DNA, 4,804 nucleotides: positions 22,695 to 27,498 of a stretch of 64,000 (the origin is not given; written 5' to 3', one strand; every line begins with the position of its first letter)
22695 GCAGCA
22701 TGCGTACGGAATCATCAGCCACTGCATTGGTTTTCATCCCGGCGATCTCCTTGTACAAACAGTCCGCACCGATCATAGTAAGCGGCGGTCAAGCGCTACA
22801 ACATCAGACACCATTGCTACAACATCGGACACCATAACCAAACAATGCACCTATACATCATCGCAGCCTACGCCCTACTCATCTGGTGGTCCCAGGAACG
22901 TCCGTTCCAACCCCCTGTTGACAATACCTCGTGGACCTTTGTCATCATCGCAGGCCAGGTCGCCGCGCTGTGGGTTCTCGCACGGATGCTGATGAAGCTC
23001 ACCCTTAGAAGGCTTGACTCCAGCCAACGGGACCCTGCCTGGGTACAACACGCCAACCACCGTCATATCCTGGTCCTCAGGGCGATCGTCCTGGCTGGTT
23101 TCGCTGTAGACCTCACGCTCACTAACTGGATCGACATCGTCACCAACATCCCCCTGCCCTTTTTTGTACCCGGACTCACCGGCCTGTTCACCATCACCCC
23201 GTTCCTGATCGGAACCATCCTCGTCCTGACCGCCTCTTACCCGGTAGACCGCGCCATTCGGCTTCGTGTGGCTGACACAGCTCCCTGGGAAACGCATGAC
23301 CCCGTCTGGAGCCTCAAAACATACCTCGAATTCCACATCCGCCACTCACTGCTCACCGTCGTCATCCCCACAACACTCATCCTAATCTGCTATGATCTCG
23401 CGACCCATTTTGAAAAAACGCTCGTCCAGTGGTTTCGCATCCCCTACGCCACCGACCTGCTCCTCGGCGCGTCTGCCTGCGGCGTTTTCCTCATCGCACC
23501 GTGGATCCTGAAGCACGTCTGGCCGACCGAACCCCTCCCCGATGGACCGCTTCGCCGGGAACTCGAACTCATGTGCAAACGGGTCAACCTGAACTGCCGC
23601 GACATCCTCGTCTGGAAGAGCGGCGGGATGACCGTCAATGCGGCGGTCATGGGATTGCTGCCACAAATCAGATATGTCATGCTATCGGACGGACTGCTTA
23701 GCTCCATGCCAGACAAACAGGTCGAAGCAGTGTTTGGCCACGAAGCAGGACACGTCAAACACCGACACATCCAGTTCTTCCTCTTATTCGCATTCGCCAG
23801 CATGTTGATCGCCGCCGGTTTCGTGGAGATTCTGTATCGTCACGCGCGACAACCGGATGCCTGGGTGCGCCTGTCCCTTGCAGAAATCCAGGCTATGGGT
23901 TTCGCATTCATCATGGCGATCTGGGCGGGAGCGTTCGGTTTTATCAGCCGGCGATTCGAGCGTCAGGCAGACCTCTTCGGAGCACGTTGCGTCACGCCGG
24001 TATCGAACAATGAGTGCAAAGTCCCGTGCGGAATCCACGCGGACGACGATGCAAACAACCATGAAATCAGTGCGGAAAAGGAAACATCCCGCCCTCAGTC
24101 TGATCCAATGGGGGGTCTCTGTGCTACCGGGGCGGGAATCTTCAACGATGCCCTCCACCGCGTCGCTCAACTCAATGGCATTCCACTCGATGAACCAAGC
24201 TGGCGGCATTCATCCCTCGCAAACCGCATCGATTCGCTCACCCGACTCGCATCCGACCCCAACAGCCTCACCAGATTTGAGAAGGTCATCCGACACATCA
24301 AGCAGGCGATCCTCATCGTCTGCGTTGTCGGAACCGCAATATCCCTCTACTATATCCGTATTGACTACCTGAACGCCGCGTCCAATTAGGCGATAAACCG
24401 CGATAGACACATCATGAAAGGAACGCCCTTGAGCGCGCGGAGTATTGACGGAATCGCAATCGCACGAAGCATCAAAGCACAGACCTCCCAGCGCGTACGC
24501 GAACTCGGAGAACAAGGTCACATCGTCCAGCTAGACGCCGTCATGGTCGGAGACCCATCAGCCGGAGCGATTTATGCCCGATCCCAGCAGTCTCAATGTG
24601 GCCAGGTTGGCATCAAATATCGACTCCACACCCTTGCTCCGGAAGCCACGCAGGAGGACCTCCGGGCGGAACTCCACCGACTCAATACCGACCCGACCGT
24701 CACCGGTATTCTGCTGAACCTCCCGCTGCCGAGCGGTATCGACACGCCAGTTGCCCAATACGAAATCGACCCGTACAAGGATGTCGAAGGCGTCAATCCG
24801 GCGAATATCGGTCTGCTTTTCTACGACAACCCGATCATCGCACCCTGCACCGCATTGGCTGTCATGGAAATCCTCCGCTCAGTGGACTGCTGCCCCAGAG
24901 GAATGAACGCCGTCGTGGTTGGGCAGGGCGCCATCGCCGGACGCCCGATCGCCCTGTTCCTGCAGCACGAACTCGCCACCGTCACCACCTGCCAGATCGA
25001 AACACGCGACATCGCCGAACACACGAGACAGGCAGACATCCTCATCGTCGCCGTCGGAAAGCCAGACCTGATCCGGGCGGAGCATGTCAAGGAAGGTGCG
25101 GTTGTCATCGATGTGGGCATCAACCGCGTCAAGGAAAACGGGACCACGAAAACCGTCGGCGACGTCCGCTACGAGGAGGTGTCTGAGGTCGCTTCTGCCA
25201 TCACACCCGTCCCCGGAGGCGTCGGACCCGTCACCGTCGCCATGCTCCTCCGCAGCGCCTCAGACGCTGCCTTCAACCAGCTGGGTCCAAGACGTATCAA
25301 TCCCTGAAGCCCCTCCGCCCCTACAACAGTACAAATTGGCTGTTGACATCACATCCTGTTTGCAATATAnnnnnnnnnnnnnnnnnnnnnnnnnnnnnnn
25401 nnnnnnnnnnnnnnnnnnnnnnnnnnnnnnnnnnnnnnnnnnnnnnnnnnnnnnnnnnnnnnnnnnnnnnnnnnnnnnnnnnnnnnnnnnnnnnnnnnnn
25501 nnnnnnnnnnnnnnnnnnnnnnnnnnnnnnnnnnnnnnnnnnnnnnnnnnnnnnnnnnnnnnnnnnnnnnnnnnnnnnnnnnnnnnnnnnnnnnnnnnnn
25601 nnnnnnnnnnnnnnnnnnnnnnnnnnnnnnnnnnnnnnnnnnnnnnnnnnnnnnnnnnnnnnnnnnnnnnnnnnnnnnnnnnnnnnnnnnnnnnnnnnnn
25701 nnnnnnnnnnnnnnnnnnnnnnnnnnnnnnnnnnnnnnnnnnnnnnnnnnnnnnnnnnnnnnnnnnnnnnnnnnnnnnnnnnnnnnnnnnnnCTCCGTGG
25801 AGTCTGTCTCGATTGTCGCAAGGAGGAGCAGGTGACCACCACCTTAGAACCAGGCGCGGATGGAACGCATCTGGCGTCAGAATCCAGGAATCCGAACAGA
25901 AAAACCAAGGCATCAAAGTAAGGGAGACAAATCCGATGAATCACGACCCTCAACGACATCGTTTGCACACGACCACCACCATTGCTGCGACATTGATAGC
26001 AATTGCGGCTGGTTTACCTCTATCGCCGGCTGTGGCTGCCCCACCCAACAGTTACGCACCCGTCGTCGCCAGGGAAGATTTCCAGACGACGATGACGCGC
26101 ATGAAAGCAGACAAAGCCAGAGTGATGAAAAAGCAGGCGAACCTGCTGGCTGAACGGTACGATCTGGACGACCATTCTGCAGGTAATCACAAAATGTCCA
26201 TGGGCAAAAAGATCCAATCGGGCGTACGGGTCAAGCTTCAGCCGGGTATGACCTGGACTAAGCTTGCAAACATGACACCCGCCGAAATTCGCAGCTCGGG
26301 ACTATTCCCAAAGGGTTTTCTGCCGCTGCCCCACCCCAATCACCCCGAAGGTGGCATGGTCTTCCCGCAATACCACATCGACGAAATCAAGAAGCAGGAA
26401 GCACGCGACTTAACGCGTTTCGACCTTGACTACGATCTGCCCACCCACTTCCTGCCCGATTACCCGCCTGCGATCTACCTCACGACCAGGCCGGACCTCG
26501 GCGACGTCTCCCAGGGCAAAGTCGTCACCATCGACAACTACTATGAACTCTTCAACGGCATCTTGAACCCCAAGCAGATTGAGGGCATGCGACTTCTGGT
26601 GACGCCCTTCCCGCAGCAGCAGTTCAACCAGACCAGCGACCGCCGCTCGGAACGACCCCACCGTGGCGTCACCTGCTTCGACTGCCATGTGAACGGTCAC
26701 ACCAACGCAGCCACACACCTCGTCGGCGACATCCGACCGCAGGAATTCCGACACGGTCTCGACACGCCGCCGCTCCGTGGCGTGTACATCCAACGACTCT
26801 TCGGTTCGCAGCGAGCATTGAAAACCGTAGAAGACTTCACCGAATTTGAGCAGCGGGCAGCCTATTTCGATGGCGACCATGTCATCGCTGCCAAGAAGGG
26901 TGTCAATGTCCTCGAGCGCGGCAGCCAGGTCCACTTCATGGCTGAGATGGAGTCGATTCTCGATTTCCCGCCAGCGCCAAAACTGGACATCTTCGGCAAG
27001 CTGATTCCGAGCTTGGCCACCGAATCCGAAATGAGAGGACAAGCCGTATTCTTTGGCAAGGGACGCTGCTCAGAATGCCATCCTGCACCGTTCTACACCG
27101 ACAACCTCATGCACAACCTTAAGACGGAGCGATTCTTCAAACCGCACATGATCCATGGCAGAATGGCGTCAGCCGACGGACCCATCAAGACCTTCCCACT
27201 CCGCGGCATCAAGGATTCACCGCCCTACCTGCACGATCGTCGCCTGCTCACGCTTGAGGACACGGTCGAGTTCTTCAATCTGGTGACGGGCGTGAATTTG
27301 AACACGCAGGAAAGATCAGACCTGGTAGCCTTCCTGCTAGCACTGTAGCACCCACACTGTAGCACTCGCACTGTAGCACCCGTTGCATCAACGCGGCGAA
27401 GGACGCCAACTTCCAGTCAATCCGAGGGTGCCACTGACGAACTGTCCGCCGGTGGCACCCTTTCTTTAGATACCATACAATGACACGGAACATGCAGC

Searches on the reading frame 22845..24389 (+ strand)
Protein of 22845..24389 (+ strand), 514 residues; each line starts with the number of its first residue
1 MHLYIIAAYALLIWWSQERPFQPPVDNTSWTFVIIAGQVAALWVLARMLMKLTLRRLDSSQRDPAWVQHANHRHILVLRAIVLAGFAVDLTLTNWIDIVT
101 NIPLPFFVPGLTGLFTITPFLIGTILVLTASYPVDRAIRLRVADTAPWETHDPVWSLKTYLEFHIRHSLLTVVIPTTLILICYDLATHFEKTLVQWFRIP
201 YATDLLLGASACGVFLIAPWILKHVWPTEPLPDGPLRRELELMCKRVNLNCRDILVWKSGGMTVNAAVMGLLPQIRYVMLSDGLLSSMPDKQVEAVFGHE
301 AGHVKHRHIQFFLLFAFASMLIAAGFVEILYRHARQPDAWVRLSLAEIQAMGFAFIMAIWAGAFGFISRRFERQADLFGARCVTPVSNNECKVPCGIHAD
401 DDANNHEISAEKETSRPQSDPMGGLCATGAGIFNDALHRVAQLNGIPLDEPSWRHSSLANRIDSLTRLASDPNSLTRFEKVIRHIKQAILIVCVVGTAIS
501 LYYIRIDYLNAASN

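Call 39: search_protein_families(library=pfam, proteins=[window:22845-24389:+], max_evalue=0.00001)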
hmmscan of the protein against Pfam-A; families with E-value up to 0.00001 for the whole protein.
window:22845-24389:+ (514 aa): 1 family
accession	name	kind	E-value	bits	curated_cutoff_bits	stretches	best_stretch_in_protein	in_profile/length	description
PF01435.24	Peptidase_M48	-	2.1e-17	64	20.3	1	234-383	5-151/186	Peptidase family M48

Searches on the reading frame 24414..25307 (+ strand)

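Call 39: search_protein_families(library=pfam, proteins=[window:24414-25307:+], max_evalue=0.00001)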
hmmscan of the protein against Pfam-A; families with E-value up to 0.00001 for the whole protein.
window:24414-25307:+ (297 aa): 2 families
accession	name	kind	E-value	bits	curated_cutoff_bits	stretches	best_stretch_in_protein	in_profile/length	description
PF02882.25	THF_DHG_CYH_C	-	8.8e-59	197.8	27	1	129-286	2-156/160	Tetrahydrofolate dehydrogenase/cyclohydrolase, NAD(P)-binding domain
PF00763.28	THF_DHG_CYH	-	3.2e-28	98.7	32.8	1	11-125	1-115/115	Tetrahydrofolate dehydrogenase/cyclohydrolase, catalytic domain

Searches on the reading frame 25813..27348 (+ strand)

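Call 39: search_protein_families(library=pfam, proteins=[window:25813-27348:+], max_evalue=0.00001)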
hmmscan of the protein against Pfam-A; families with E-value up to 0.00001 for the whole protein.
window:25813-27348:+ (511 aa): 0 families

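Call 75: search_protein_families(library=ncbifam, proteins=[window:25813-27348:+], max_evalue=0.0001)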
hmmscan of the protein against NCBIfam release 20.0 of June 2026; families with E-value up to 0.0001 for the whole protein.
window:25813-27348:+ (511 aa): 3 families
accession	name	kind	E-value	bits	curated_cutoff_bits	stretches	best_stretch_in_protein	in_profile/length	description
TIGR03791.1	TTQ_mauG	equivalog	2.7e-07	30.1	443.85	1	402-488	155-244/291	tryptophan tryptophylquinone biosynthesis enzyme MauG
TIGR03981.2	SAM_quin_mod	hypoth_equivalog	3.1e-07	29.6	340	1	403-487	264-357/411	His-Xaa-Ser system-associated MauG-like protein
TIGR04039.1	MXAN_0977_Heme2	hypoth_equivalog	1.5e-05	24.2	362.85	0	403-489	169-276/336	MbnH family di-heme enzyme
